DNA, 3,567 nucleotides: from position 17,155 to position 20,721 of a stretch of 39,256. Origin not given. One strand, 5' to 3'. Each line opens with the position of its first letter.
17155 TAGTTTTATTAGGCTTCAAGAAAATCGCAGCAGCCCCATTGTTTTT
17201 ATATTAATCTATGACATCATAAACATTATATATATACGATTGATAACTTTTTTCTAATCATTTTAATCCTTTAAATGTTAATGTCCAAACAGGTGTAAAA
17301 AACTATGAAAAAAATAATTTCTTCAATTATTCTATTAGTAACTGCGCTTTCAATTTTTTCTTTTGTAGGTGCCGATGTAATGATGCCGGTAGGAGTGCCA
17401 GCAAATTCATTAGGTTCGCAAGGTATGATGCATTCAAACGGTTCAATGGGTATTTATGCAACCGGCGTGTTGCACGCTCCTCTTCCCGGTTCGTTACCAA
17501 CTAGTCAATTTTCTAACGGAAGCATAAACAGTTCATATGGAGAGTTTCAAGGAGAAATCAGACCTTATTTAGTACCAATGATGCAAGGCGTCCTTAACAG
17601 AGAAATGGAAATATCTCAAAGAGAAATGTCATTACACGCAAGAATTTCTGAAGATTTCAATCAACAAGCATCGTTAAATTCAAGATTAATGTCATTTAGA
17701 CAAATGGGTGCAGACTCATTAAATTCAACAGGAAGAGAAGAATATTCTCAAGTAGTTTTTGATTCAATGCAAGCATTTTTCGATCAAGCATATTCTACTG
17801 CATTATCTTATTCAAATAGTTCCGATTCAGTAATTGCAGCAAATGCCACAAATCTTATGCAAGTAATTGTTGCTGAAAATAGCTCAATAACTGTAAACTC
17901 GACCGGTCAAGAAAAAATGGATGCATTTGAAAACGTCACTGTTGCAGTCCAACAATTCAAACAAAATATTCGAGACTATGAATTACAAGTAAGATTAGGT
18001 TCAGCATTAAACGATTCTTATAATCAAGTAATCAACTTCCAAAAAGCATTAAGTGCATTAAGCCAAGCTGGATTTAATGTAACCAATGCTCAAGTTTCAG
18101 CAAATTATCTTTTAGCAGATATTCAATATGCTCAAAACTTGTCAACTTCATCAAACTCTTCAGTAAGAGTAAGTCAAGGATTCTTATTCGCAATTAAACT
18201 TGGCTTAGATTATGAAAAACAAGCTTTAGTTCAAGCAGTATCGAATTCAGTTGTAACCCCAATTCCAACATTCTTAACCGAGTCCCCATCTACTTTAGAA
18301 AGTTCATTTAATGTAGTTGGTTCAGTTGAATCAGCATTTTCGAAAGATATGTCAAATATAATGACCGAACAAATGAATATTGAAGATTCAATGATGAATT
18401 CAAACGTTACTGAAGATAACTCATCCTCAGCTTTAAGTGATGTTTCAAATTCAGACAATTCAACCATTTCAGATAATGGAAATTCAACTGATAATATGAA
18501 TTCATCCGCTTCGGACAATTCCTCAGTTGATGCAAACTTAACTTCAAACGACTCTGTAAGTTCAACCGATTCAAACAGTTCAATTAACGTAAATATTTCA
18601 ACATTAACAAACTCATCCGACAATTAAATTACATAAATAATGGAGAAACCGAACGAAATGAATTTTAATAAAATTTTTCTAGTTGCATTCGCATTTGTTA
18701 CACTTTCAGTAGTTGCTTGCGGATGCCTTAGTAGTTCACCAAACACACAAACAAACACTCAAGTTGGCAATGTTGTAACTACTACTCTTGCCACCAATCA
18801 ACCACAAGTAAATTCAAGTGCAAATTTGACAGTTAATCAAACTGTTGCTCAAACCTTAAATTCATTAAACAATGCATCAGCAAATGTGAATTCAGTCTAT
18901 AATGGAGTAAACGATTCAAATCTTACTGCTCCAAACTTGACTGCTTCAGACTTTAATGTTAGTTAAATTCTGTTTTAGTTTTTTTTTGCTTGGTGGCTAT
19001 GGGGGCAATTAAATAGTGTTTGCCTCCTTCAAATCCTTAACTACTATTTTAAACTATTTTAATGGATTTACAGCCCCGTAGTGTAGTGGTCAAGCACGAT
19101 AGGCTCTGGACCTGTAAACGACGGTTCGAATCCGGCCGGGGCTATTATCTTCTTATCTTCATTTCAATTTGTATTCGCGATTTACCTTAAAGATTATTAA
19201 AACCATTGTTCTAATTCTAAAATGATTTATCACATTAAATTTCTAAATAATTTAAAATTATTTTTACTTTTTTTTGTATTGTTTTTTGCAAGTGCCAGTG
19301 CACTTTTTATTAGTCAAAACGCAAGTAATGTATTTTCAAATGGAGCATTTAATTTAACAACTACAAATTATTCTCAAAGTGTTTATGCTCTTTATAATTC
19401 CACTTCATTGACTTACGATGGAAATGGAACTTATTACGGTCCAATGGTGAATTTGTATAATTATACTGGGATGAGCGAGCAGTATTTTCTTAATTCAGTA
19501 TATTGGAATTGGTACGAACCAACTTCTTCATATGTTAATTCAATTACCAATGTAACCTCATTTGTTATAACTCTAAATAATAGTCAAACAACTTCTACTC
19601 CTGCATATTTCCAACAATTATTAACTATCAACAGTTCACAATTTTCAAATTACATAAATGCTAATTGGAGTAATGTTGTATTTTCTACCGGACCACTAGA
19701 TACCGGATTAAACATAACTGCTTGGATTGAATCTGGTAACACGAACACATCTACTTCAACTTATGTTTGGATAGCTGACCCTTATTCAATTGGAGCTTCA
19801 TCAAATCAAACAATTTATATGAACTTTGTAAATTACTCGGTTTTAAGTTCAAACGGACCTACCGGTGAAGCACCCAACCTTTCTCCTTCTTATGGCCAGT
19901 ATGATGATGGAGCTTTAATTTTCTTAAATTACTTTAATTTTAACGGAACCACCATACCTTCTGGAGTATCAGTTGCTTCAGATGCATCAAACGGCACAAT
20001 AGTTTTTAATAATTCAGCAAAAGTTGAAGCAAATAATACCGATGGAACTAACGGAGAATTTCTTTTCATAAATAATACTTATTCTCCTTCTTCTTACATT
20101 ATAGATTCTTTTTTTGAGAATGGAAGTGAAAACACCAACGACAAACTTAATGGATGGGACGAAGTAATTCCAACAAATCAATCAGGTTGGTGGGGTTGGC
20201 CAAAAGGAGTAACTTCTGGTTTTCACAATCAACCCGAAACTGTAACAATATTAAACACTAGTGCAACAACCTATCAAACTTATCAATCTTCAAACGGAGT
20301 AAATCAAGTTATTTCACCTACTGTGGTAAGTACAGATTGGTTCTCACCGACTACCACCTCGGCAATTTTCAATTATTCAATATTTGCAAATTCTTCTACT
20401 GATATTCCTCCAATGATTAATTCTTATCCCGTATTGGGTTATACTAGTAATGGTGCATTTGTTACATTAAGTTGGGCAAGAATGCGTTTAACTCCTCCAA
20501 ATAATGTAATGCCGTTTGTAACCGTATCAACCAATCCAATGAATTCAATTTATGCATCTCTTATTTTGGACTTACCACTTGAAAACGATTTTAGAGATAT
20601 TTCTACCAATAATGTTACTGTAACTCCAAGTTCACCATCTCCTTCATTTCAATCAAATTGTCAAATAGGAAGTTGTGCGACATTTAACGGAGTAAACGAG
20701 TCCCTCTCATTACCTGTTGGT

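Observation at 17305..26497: Near-symmetric five-gene secreted/surface module around a giant adhesin-like protein: candidate undescribed cell-surface or host-contact system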

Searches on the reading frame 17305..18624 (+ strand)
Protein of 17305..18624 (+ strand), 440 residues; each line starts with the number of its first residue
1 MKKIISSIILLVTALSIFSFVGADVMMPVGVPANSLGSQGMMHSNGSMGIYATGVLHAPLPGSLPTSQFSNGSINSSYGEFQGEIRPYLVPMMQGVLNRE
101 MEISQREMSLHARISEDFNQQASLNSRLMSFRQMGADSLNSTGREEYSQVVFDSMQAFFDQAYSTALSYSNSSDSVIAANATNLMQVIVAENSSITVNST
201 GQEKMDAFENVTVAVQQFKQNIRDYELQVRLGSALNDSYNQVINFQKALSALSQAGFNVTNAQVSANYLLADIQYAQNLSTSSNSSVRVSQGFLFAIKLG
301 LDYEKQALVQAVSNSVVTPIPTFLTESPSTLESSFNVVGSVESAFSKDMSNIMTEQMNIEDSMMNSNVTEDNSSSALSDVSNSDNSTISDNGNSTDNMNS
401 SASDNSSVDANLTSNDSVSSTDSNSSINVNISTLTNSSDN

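Call 8: search_protein_families(library=pfam, proteins=[window:17305-18624:+], max_evalue=1)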
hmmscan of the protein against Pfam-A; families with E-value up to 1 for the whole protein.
window:17305-18624:+ (440 aa): 1 family
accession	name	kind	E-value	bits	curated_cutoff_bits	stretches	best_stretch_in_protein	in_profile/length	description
PF00381.24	PTS-HPr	-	0.059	13.9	23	1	171-215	36-79/81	PTS HPr component phosphorylation site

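Call 12: find_homologous_proteins(query=window:17305-18624:+)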
Query window:17305-18624:+ (440 aa): 2 proteins with E <= 0.001 among 8000 candidates.
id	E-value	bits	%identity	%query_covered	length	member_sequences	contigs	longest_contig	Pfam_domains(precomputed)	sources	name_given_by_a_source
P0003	3.6e-263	890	100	100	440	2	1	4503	-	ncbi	-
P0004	2.0e-102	361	52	88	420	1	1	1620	-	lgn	-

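Call 14: find_encoding_contigs(protein=P0004, flank=10000)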
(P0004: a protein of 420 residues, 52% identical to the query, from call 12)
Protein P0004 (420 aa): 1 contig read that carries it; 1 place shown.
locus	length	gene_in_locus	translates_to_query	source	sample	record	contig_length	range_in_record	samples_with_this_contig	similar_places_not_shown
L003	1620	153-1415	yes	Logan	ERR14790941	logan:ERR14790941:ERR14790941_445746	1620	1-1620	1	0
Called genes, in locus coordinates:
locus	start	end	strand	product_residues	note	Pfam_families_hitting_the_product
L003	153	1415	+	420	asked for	-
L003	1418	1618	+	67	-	?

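Call 49: search_protein_families(library=ncbifam, proteins=[window:17305-18624:+], max_evalue=0.1)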
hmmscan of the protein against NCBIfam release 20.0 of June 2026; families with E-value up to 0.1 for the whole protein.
window:17305-18624:+ (440 aa): 0 families

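Call 81: search_solved_structures(query=A1, max_evalue=10)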
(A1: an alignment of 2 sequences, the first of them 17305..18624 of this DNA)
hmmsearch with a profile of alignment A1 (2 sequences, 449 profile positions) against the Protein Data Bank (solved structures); distinct sequences matched with E-value up to 10: 1.
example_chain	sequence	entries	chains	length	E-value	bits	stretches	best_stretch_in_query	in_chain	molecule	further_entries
6ke6_RV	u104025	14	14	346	0.73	11.5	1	351-416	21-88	Protein FAF1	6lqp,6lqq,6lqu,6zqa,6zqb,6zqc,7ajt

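Call 82: search_protein_families(library=phrogs, proteins=[window:17305-18624:+], max_evalue=0.01)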
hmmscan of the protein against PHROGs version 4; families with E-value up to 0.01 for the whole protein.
window:17305-18624:+ (440 aa): 0 families

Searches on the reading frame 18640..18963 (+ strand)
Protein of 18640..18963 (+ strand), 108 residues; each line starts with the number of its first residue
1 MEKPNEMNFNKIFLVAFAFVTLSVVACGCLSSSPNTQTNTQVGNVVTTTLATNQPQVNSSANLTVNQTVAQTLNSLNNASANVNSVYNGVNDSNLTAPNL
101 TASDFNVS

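Call 8: search_protein_families(library=pfam, proteins=[window:18640-18963:+], max_evalue=1)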
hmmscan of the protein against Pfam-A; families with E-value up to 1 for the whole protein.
window:18640-18963:+ (108 aa): 0 families

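Call 49: search_protein_families(library=ncbifam, proteins=[window:18640-18963:+], max_evalue=0.1)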
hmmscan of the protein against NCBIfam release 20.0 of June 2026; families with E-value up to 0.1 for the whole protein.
window:18640-18963:+ (108 aa): 5 families
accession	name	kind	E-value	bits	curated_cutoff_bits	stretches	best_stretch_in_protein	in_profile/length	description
NF058595.1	invert_tail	domain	0.0017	18.6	37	1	12-65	57-112/113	lipo-invert putative C-terminal anchoring domain-containing protein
NF040597.1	carb_anhyd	equivalog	0.012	15.1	380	1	7-54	1-48/248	carbonic anhydrase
NF052551.1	EnvBioLpgNMYCTU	equivalog_domain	0.028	13.7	250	1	15-74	8-65/227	envelope biogenesis lipoprotein LpqN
NF050142.1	PG1828_fam_lipo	equivalog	0.041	14.6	50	1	11-62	3-53/59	PG1828 family lipoprotein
NF002336.0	PRK01294.1-4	equivalog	0.096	11.8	542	0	7-77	3-73/343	lipase secretion chaperone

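Call 82: search_protein_families(library=phrogs, proteins=[window:18640-18963:+], max_evalue=0.01)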
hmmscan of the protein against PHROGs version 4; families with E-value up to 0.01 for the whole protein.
window:18640-18963:+ (108 aa): 0 families

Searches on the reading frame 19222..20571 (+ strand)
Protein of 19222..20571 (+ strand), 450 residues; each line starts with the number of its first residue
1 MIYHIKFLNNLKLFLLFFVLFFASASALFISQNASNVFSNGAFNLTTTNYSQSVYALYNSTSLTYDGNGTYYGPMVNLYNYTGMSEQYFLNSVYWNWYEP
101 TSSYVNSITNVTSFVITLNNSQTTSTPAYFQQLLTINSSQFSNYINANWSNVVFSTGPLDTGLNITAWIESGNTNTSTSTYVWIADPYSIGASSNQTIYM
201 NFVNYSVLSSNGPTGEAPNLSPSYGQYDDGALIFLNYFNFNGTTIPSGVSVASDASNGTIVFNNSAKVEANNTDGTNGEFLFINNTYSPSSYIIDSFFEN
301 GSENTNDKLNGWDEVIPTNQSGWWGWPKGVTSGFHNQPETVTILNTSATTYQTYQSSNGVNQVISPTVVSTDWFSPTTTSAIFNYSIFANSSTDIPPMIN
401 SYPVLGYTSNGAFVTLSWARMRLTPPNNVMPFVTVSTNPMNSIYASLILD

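Call 25: search_protein_families(library=pfam, proteins=[window:19222-20571:+], max_evalue=1)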
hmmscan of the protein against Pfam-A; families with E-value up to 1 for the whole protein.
window:19222-20571:+ (450 aa): 0 families
